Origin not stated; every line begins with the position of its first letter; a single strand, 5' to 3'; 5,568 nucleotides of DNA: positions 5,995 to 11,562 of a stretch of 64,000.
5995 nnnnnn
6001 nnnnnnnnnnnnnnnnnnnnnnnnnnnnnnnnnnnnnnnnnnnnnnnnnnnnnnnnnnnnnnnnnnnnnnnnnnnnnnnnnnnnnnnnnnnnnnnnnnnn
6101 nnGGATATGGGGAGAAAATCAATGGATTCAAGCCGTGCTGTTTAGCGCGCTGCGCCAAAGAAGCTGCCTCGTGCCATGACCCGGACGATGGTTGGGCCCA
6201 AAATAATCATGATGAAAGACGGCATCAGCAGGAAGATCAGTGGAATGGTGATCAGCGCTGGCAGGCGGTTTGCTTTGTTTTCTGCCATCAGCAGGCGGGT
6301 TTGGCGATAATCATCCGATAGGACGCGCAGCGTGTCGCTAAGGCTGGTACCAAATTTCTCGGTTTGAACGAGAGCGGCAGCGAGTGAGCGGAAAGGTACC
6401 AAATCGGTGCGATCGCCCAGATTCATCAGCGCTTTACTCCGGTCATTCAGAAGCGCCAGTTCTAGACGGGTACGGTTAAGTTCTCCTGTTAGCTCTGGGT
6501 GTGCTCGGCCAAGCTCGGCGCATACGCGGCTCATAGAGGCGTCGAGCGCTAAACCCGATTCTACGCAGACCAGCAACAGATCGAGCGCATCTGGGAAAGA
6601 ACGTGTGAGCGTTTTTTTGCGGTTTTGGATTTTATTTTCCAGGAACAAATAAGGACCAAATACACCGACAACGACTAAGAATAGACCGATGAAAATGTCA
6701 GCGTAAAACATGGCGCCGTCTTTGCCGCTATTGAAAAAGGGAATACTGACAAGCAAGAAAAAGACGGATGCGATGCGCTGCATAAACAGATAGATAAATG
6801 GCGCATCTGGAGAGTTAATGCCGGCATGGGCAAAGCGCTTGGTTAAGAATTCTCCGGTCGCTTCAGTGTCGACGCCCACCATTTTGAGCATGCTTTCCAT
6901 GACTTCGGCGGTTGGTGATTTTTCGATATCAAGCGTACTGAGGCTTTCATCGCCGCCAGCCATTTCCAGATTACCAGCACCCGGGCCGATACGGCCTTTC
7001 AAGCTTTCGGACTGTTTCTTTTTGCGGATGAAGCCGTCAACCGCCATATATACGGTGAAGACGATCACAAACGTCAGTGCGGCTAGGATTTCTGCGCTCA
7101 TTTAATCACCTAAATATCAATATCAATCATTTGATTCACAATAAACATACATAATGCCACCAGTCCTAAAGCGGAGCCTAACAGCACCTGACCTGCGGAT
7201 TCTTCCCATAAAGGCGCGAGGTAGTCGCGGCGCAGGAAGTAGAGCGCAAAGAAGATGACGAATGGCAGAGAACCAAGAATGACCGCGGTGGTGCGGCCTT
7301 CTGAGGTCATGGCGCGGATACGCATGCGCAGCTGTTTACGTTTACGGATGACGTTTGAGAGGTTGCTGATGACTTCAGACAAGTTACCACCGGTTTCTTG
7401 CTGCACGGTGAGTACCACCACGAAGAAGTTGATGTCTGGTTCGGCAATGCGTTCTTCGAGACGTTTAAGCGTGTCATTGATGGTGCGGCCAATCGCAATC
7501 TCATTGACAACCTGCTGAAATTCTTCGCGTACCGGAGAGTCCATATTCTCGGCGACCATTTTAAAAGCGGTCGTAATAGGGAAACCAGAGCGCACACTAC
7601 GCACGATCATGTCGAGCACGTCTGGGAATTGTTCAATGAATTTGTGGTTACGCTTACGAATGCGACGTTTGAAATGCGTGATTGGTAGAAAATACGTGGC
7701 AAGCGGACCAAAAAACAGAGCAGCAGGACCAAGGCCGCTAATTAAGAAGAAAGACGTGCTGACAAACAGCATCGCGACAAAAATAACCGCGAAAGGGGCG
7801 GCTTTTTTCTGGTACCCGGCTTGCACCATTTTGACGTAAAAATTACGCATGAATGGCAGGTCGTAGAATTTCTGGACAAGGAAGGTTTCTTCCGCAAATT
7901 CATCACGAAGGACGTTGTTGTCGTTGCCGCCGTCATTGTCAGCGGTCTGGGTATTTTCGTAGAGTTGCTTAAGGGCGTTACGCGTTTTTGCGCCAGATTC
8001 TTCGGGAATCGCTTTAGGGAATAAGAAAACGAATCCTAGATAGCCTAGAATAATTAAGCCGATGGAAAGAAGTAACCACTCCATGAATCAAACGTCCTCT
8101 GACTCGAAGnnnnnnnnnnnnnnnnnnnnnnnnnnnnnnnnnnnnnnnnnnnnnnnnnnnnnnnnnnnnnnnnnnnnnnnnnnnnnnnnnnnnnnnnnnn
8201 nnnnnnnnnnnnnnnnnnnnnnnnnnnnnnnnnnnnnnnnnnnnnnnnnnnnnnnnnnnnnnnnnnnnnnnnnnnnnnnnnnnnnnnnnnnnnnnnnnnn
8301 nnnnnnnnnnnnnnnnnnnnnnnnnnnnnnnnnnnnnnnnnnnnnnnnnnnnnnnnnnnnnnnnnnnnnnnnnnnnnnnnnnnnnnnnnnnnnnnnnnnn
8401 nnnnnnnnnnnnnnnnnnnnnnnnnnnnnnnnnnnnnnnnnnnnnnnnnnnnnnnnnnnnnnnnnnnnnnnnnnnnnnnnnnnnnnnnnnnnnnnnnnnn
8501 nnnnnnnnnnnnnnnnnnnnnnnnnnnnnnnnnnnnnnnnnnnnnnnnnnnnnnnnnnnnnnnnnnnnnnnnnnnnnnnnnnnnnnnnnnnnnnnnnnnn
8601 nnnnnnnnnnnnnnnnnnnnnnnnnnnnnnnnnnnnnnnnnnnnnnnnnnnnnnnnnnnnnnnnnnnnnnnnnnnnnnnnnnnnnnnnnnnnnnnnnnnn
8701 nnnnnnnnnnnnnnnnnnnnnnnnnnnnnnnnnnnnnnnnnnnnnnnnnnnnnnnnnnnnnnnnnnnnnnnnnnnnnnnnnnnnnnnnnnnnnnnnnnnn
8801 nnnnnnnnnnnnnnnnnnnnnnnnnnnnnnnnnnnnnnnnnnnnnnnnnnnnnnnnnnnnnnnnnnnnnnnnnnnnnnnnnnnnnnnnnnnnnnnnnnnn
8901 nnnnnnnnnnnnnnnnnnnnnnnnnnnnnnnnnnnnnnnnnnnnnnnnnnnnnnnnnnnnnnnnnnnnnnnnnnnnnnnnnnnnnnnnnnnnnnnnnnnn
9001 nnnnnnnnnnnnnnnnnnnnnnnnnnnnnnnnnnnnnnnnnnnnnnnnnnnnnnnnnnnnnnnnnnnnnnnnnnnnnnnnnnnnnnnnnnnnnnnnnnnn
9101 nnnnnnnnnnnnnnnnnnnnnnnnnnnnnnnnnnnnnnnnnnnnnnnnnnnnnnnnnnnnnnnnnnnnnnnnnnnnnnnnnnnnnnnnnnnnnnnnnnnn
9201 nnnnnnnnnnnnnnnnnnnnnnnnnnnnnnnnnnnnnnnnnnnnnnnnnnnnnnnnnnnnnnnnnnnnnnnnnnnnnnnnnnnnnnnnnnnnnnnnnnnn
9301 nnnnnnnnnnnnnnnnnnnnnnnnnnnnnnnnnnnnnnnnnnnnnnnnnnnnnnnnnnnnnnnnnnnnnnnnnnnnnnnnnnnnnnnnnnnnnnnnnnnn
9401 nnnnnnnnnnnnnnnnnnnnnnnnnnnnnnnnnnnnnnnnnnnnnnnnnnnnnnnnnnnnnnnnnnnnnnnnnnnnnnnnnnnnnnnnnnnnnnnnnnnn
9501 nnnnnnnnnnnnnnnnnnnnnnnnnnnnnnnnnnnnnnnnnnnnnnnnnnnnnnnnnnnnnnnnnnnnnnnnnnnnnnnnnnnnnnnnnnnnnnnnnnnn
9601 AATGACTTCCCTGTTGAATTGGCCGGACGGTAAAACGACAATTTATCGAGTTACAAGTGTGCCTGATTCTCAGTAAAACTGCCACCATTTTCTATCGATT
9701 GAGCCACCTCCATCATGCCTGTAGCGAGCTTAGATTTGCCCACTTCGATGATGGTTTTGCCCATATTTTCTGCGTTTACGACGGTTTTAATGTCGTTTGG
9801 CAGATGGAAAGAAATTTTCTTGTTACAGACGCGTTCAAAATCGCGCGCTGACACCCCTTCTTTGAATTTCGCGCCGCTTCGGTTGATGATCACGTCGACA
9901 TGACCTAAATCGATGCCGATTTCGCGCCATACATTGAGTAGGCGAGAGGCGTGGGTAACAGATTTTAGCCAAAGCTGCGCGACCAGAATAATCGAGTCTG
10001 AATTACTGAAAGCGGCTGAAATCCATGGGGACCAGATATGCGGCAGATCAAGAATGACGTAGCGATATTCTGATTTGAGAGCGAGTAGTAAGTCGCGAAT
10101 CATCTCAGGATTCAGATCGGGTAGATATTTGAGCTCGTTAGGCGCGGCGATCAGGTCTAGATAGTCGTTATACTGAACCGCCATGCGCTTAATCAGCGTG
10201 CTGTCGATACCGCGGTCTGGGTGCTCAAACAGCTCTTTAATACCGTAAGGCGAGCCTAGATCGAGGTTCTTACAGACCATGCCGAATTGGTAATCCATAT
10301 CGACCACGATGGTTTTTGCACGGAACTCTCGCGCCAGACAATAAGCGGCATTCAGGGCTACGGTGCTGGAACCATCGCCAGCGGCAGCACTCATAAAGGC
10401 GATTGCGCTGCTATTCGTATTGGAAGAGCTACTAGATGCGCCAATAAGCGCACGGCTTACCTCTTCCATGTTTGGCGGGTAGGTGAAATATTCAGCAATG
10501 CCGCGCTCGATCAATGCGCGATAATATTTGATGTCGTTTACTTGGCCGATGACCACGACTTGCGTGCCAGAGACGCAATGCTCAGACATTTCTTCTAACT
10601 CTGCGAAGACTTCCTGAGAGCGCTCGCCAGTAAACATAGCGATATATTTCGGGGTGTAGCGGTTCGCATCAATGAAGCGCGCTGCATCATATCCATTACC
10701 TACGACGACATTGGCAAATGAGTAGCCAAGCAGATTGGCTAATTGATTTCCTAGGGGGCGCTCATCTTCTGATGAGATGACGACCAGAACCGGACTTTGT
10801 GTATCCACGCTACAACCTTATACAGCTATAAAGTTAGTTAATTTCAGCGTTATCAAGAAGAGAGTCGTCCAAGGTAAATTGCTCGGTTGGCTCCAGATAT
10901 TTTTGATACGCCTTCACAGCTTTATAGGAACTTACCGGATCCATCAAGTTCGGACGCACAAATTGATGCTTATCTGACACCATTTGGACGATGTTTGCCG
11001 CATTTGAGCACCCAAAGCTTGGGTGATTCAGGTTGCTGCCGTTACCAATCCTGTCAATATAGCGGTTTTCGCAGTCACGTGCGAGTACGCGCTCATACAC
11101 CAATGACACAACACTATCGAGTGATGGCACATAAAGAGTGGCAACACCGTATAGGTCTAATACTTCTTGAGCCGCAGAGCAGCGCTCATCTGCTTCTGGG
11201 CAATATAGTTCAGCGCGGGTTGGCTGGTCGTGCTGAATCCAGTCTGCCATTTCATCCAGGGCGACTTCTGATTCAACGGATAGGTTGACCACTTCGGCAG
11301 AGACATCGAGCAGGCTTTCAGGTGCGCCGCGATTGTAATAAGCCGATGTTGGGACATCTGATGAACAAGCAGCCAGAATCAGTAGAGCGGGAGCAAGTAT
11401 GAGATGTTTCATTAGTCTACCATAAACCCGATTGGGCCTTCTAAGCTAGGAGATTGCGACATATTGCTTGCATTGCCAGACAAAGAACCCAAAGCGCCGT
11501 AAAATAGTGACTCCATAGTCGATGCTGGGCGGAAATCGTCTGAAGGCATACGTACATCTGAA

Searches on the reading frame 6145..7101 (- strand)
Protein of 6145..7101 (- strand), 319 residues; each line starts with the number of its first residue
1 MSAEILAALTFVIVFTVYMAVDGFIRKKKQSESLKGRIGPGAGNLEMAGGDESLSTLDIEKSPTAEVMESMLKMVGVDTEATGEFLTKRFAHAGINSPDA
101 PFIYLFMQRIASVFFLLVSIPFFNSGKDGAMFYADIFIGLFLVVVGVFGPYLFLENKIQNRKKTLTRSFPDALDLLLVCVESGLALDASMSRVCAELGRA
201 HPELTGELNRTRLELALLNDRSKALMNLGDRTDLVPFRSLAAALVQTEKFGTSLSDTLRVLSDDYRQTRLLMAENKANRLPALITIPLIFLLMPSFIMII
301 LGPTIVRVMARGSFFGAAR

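Call 34: search_protein_families(library=pfam, proteins=[window:6145-7101:-], max_evalue=0.00001)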
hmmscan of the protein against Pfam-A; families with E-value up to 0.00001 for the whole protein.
window:6145-7101:- (319 aa): 1 family
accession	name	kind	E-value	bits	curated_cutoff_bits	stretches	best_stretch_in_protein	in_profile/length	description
PF00482.28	T2SSF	-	7.1e-18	65.2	25.2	1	173-301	2-124/125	Type II secretion system (T2SS), protein F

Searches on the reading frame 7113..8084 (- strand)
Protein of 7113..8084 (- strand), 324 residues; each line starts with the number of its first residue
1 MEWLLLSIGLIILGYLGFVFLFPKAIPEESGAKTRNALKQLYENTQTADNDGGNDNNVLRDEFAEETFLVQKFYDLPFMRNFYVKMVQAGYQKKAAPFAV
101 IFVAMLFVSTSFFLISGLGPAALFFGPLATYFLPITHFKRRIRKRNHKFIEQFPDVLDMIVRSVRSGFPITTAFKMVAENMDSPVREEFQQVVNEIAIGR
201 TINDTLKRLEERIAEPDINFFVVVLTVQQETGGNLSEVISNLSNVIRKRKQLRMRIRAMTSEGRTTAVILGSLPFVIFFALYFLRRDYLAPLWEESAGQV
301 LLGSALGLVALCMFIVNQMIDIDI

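Call 34: search_protein_families(library=pfam, proteins=[window:7113-8084:-], max_evalue=0.00001)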
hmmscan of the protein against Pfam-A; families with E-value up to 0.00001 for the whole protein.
window:7113-8084:- (324 aa): 1 family
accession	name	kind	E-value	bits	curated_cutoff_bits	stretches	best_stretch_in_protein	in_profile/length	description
PF00482.28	T2SSF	-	3.2e-21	76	25.2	1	157-281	2-123/125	Type II secretion system (T2SS), protein F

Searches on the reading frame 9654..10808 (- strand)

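Call 34: search_protein_families(library=pfam, proteins=[window:9654-10808:-], max_evalue=0.00001)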
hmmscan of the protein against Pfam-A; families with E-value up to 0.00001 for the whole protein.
window:9654-10808:- (385 aa): 1 family
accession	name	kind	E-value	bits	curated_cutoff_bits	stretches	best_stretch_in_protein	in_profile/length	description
PF13614.12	AAA_31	-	2.6e-09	37.7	27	1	135-296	3-166/177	AAA domain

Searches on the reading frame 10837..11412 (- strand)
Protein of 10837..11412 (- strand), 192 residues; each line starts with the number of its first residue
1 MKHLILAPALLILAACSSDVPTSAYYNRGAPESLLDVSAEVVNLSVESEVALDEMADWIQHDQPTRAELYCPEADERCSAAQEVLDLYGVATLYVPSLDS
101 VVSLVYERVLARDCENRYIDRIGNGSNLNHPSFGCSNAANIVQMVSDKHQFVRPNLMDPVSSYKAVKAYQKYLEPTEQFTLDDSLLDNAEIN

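Call 34: search_protein_families(library=pfam, proteins=[window:10837-11412:-], max_evalue=0.00001)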
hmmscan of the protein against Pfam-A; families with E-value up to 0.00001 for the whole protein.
window:10837-11412:- (192 aa): 1 family
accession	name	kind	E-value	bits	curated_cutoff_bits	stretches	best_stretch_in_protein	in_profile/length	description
PF09476.15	Pilus_CpaD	-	6.8e-10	39.5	31.1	1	95-172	119-198/200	Pilus biogenesis CpaD protein (pilus_cpaD)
